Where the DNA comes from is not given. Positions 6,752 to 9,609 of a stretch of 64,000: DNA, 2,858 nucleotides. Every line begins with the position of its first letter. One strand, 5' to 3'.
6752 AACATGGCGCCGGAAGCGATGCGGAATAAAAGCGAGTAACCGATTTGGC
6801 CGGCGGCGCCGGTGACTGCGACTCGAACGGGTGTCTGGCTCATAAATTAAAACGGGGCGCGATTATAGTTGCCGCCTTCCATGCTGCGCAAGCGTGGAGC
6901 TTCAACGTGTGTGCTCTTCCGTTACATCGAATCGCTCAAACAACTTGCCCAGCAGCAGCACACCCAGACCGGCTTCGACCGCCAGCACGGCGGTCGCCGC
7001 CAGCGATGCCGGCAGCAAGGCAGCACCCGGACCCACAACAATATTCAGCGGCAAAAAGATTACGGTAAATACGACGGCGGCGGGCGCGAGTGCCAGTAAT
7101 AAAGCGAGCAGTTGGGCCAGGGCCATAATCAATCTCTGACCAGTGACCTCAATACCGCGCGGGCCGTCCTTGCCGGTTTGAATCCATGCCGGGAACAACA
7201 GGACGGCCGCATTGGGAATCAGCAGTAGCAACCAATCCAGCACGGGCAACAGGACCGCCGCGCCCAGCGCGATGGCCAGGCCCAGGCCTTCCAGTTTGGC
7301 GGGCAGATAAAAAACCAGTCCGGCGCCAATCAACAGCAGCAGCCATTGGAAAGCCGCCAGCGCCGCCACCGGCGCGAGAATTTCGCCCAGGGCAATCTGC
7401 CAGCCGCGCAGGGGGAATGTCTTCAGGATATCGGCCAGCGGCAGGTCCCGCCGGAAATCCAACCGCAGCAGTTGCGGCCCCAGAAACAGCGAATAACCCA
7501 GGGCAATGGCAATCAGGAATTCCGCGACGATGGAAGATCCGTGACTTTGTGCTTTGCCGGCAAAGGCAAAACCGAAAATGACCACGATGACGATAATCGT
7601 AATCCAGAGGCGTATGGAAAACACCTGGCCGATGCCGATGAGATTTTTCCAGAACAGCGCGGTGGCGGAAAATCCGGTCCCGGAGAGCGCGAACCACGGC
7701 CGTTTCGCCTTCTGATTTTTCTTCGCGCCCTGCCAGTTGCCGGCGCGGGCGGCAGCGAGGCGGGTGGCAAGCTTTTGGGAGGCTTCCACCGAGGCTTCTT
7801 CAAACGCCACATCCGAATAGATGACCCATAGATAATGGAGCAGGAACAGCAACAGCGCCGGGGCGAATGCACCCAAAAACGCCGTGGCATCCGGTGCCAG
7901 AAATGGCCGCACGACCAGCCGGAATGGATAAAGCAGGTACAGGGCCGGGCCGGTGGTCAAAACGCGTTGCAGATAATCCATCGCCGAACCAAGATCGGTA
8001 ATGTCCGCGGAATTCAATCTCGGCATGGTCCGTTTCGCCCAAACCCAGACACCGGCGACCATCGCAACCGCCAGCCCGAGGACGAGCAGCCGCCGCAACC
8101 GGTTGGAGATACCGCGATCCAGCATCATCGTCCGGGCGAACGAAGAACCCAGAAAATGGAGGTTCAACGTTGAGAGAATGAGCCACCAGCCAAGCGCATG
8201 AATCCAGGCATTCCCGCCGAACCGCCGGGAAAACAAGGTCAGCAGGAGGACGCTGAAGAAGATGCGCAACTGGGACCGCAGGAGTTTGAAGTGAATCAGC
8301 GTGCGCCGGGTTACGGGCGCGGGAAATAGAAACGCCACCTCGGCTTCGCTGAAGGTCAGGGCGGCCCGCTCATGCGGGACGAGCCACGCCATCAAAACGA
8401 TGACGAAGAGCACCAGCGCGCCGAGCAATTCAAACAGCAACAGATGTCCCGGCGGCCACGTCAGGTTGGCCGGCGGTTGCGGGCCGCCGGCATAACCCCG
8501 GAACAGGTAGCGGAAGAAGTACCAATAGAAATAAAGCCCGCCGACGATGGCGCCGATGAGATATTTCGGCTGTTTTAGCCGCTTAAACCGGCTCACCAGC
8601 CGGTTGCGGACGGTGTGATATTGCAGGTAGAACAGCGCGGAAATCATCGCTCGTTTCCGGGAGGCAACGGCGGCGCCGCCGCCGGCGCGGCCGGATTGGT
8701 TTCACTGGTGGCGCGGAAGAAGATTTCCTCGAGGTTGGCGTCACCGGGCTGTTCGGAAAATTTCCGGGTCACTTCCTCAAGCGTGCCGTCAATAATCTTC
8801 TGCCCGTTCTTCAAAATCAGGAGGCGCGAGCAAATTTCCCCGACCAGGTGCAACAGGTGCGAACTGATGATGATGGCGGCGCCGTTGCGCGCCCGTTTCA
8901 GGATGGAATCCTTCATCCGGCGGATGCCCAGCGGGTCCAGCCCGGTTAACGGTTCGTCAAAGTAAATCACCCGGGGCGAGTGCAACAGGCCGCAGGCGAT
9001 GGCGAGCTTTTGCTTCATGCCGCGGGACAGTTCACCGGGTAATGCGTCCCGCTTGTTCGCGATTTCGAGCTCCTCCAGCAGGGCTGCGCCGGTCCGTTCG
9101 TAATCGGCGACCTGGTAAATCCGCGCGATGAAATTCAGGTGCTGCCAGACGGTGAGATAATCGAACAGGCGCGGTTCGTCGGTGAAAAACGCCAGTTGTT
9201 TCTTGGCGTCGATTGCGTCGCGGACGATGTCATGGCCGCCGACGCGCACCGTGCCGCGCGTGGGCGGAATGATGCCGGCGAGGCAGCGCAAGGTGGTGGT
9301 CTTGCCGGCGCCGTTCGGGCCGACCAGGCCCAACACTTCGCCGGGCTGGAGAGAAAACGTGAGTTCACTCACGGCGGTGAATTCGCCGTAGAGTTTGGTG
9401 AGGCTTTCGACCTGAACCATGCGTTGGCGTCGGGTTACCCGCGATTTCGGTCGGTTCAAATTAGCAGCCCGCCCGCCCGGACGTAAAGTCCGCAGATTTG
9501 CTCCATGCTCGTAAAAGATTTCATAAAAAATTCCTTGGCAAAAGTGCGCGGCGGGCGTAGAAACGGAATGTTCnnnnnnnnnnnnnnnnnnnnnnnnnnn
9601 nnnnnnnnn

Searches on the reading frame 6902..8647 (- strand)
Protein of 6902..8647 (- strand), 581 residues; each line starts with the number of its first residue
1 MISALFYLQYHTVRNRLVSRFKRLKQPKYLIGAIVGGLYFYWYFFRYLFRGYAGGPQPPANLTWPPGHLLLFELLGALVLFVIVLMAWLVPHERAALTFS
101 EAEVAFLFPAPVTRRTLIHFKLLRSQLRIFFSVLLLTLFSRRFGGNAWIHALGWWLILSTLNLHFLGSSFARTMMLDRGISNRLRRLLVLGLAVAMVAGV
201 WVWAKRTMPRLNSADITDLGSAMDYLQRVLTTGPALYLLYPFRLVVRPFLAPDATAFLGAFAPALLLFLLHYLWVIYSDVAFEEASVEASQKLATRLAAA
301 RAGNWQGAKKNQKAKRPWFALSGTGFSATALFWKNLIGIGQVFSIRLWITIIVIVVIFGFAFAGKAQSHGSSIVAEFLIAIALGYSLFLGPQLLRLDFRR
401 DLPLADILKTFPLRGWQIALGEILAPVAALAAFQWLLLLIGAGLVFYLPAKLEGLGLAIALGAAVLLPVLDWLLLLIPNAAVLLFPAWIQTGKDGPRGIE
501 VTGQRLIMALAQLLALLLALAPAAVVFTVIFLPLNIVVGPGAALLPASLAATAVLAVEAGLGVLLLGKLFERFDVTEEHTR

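Call 4: search_protein_families(library=pfam, proteins=[window:6902-8647:-], max_evalue=0.1)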
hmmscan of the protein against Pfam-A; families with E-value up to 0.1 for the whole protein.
window:6902-8647:- (581 aa): 2 families
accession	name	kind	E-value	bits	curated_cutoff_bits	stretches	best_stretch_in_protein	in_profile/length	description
PF16962.11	ABC_export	-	3.6e-19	69.1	29.7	1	3-383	2-374/531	Putative ABC exporter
PF06127.16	Mpo1-like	-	0.054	14.1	24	0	147-284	21-67/95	2-hydroxy-palmitic acid dioxygenase Mpo1-like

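Call 5: search_protein_families(library=ncbifam, proteins=[window:6902-8647:-], max_evalue=0.1)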
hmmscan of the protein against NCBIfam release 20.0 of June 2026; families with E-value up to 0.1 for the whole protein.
window:6902-8647:- (581 aa): 1 family
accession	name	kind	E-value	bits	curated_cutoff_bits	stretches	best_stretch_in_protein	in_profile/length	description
NF010271.0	PRK13718.1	subfamily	0.088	13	94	0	343-388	13-58/84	conjugal transfer protein TrbE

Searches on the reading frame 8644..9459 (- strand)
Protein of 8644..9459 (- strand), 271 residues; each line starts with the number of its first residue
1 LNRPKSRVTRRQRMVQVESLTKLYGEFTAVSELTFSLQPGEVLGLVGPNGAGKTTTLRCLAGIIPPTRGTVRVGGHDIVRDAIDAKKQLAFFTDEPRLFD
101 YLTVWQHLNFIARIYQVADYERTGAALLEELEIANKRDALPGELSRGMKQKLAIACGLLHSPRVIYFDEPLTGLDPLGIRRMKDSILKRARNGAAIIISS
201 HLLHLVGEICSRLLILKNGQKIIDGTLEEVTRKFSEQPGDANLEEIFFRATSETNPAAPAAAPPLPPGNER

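Call 4: search_protein_families(library=pfam, proteins=[window:8644-9459:-], max_evalue=0.1)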
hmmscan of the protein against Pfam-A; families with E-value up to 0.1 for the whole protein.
window:8644-9459:- (271 aa): 11 families
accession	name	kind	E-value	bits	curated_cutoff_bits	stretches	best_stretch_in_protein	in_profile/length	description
PF00005.33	ABC_tran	-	2.7e-29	102.9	25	1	31-171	2-136/137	ABC transporter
PF13304.12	AAA_21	-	2.9e-12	47.7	27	2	135-206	229-303/304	AAA domain, putative AbiEii toxin, Type IV TA system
PF00448.28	SRP54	-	0.00037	20.6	22.7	1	42-93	3-52/196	SRP54-type protein, GTPase domain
PF13514.12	AAA_27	-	0.0013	18.8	22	1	23-61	10-47/206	AAA domain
PF13476.12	AAA_23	-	0.003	18.6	27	1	32-61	12-40/201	AAA domain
PF13191.12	AAA_16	-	0.0063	17.5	32.6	1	41-168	25-139/167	AAA ATPase domain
PF13401.12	AAA_22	-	0.0086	16.8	27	0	43-65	8-30/130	AAA domain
PF00004.35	AAA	-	0.034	15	21.2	1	45-84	3-40/131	ATPase family associated with various cellular activities (AAA)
PF13604.12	AAA_30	-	0.038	14.2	27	1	41-67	19-45/191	AAA domain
PF01078.27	Mg_chelatase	-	0.038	13.8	20.3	1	23-68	5-50/207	Magnesium chelatase, subunit ChlI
PF13671.12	AAA_33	-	0.076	13.7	27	0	44-90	3-46/143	AAA domain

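Call 5: search_protein_families(library=ncbifam, proteins=[window:8644-9459:-], max_evalue=0.1)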
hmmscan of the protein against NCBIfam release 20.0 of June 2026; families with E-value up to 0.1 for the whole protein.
window:8644-9459:- (271 aa): 196 families (the best 25 are shown)
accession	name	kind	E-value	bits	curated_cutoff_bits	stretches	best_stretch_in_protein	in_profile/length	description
TIGR01188.1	drrA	subfamily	4.2e-56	190.4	312.45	1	22-236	1-217/302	daunorubicin resistance ABC transporter, ATP-binding protein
TIGR03522.1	GldA_ABC_ATP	equivalog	4e-47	161.1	402.6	1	15-232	3-221/301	gliding motility-associated ABC transporter ATP-binding subunit GldA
NF033858.1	ABC2_perm_RbbA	equivalog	1.5e-44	152.2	1050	1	6-256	258-506/909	ribosome-associated ATPase/putative transporter RbbA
TIGR04406.1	LPS_export_lptB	equivalog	7.7e-41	139.9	240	1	15-231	2-223/239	LPS export ABC transporter ATP-binding protein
TIGR03740.1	galliderm_ABC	subfamily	2.7e-40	138.4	309.75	1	16-228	2-209/223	lantibiotic protection ABC transporter ATP-binding subunit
NF010060.0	PRK13537.1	equivalog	9.9e-40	136.3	521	1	7-229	8-232/314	nodulation factor ABC transporter ATP-binding protein NodI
NF010059.0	PRK13536.1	equivalog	7.5e-36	123.6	549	1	12-229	41-260/342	nodulation factor ABC transporter ATP-binding protein NodI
TIGR03864.1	PQQ_ABC_ATP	hypoth_equivalog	4.4e-34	118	302.25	1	15-235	2-224/236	ABC transporter, ATP-binding subunit, PQQ-dependent alcohol dehydrogenase system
NF010061.0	PRK13538.1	equivalog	1.7e-32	112.6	195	1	12-202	3-192/211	cytochrome c biogenesis heme-transporting ATPase CcmA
TIGR01288.1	nodI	equivalog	2e-32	112.4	424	1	16-228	6-220/303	nodulation factor ABC transporter ATP-binding protein NodI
TIGR01189.1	ccmA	equivalog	1.9e-31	109.3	131.6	1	17-202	3-186/198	heme ABC exporter ATP-binding protein CcmA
TIGR03411.1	urea_trans_UrtD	equivalog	2.9e-31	109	304.1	1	14-232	2-231/242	urea ABC transporter ATP-binding protein UrtD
TIGR03410.1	urea_trans_UrtE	equivalog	6.9e-31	107.5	285.8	1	16-232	2-221/230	urea ABC transporter ATP-binding subunit UrtE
TIGR04521.1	ECF_ATPase_2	equivalog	1.5e-30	106.2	330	1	26-233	17-235/279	energy-coupling factor transporter ATPase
NF008144.0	PRK10895.1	equivalog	2.2e-30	105.9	381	1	16-231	5-225/241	LPS export ABC transporter ATP-binding protein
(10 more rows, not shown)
